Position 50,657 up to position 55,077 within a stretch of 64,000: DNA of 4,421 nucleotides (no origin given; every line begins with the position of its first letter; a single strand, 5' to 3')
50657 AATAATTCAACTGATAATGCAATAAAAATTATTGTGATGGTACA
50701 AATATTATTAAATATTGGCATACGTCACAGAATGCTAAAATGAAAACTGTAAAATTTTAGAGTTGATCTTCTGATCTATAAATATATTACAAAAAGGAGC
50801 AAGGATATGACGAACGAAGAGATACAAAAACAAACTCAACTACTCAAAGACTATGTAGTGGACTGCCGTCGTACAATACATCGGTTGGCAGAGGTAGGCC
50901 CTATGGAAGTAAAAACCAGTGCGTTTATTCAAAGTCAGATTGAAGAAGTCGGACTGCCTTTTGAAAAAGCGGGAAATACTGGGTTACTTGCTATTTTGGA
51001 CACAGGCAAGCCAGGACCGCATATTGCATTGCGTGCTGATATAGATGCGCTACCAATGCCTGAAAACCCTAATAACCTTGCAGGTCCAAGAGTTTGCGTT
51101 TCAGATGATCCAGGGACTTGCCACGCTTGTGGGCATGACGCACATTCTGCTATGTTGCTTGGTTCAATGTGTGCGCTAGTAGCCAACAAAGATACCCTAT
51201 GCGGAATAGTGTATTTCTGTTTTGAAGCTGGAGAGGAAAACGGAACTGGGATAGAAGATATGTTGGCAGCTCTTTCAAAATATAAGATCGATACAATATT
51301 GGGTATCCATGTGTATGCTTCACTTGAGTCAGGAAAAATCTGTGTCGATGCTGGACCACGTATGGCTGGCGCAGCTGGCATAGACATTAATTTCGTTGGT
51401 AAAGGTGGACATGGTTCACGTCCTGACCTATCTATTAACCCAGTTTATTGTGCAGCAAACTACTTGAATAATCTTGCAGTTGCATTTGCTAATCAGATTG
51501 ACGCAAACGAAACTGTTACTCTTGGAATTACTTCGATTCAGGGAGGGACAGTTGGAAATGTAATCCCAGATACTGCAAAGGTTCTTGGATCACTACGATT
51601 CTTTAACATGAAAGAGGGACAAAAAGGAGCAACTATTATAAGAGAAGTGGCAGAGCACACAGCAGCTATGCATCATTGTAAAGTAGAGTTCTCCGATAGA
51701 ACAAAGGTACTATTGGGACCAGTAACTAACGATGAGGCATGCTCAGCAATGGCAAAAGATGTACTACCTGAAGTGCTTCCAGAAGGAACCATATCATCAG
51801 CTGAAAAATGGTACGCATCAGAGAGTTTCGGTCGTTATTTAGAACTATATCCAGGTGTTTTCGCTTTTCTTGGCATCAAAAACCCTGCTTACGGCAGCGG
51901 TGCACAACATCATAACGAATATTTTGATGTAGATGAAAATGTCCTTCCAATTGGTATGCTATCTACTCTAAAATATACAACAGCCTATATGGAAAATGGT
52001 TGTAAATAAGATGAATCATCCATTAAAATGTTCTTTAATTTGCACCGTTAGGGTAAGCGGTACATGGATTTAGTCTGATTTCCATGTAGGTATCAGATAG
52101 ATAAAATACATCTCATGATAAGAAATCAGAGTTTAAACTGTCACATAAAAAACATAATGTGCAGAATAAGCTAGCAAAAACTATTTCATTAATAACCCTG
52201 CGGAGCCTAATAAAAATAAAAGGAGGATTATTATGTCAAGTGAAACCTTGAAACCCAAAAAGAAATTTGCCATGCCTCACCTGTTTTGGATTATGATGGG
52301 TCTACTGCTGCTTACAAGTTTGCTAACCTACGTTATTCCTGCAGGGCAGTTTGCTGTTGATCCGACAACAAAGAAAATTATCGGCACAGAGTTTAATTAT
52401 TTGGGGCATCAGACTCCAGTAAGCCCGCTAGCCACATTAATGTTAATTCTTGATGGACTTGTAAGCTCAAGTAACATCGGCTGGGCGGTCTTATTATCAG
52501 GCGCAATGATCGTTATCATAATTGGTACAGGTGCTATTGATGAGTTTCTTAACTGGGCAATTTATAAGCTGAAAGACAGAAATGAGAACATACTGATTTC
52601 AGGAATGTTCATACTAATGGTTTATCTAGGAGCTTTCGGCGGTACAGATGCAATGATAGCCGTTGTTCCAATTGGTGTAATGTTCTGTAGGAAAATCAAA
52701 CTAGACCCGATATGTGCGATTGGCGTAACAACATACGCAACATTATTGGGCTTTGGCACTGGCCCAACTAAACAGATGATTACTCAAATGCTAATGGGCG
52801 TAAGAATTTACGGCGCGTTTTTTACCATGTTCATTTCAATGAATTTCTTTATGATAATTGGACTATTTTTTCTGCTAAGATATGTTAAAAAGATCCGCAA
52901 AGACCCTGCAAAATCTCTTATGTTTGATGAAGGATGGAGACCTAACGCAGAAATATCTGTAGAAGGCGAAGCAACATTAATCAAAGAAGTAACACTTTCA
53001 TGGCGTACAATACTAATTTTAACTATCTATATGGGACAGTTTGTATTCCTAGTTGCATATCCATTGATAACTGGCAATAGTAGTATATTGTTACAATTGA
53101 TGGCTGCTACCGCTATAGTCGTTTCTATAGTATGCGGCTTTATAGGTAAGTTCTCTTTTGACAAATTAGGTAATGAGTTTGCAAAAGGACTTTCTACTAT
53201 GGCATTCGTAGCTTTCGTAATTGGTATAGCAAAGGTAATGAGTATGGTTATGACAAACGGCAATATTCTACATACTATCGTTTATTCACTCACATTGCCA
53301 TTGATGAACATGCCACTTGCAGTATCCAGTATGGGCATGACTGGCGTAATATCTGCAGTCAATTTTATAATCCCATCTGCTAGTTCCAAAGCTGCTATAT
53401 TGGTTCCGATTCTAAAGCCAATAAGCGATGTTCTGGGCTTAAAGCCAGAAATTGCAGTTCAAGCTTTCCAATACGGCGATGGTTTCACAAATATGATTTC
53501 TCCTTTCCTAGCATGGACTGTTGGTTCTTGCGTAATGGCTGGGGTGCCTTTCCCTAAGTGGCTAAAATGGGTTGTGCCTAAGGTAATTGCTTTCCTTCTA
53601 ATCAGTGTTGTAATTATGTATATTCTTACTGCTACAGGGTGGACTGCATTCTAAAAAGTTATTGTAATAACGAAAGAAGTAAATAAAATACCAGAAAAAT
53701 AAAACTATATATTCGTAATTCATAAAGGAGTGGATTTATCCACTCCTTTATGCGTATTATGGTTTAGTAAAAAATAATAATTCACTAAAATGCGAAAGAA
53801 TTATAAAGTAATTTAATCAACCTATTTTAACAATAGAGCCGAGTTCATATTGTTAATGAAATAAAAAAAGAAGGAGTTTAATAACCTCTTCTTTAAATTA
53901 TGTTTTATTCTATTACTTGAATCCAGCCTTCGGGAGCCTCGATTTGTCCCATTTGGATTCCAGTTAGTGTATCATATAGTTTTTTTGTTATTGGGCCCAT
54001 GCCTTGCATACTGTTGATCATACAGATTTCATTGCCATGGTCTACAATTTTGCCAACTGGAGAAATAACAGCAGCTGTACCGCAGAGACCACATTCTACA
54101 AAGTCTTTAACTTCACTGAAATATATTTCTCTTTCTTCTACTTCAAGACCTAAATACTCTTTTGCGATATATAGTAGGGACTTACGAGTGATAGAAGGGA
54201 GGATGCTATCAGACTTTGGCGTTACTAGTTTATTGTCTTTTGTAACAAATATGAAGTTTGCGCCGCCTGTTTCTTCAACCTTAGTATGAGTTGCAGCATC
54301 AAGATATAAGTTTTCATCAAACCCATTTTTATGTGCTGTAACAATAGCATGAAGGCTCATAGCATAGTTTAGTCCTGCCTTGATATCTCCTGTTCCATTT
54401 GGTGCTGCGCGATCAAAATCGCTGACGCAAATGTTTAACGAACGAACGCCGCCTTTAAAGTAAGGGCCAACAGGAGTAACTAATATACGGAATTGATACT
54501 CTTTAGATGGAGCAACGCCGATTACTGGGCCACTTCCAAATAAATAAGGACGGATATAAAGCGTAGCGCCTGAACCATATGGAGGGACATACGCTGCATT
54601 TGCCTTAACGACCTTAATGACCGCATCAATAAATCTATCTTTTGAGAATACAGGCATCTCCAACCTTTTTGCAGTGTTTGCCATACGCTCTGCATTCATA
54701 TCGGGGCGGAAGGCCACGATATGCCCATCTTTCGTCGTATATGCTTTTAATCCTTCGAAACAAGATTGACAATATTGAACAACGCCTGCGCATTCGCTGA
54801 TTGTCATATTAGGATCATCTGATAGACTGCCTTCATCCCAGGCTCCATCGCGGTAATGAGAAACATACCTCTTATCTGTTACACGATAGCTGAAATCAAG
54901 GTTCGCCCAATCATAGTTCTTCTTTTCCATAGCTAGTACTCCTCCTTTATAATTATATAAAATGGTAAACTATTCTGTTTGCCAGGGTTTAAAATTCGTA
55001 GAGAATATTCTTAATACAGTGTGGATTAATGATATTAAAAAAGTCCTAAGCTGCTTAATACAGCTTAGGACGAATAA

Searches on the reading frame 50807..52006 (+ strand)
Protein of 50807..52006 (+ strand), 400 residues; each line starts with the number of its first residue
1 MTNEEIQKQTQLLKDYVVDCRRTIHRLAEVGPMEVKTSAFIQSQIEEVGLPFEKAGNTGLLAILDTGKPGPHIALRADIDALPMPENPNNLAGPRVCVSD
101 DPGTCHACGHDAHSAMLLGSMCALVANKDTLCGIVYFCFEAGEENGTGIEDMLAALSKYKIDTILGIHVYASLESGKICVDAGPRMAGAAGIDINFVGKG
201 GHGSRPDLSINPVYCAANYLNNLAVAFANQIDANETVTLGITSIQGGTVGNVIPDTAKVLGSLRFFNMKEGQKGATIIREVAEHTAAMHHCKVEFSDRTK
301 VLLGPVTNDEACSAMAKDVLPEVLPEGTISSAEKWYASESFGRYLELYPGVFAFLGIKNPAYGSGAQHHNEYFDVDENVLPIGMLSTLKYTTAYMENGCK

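Call 52: search_protein_families(library=pfam, proteins=[window:50807-52006:+], max_evalue=0.00001)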
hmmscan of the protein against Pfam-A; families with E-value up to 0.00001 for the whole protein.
window:50807-52006:+ (400 aa): 2 families
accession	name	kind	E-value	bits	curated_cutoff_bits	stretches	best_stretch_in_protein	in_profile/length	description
PF01546.33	Peptidase_M20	-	3.6e-25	89.5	24.6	1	74-382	1-195/206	Peptidase family M20/M25/M40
PF07687.19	M20_dimer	-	2.6e-11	43.9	21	1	188-284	5-98/107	Peptidase dimerisation domain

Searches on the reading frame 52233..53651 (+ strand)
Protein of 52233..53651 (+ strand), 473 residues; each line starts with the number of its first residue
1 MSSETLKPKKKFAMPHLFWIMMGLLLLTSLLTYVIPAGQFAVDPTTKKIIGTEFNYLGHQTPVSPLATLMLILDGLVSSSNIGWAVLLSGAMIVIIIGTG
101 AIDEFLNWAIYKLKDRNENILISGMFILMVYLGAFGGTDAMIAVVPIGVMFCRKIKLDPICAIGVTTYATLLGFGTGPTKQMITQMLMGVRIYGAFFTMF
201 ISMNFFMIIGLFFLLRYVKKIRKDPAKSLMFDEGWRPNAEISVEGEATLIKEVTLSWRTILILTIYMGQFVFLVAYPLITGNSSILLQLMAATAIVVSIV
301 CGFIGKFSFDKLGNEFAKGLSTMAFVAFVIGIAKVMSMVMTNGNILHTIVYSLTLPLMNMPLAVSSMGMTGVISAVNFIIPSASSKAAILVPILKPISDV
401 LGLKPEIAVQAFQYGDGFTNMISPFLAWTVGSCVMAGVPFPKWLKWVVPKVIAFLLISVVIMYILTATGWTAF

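Call 52: search_protein_families(library=pfam, proteins=[window:52233-53651:+], max_evalue=0.00001)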
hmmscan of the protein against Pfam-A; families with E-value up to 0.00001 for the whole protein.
window:52233-53651:+ (473 aa): 2 families
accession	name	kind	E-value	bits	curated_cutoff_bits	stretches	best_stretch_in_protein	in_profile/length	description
PF03606.21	DcuC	-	4.3e-40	138.1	23.1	1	14-465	1-459/461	C4-dicarboxylate anaerobic carrier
PF03806.19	ABG_transport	-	1.2e-09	37.4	27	1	275-429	292-446/502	AbgT putative transporter family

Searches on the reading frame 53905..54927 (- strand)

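Call 52: search_protein_families(library=pfam, proteins=[window:53905-54927:-], max_evalue=0.00001)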
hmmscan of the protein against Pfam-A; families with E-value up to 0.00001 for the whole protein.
window:53905-54927:- (340 aa): 1 family
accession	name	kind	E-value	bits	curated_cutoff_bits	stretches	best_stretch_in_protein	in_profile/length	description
PF01063.24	Aminotran_4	-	1.8e-35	123.2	28.5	1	56-294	2-223/223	Amino-transferase class IV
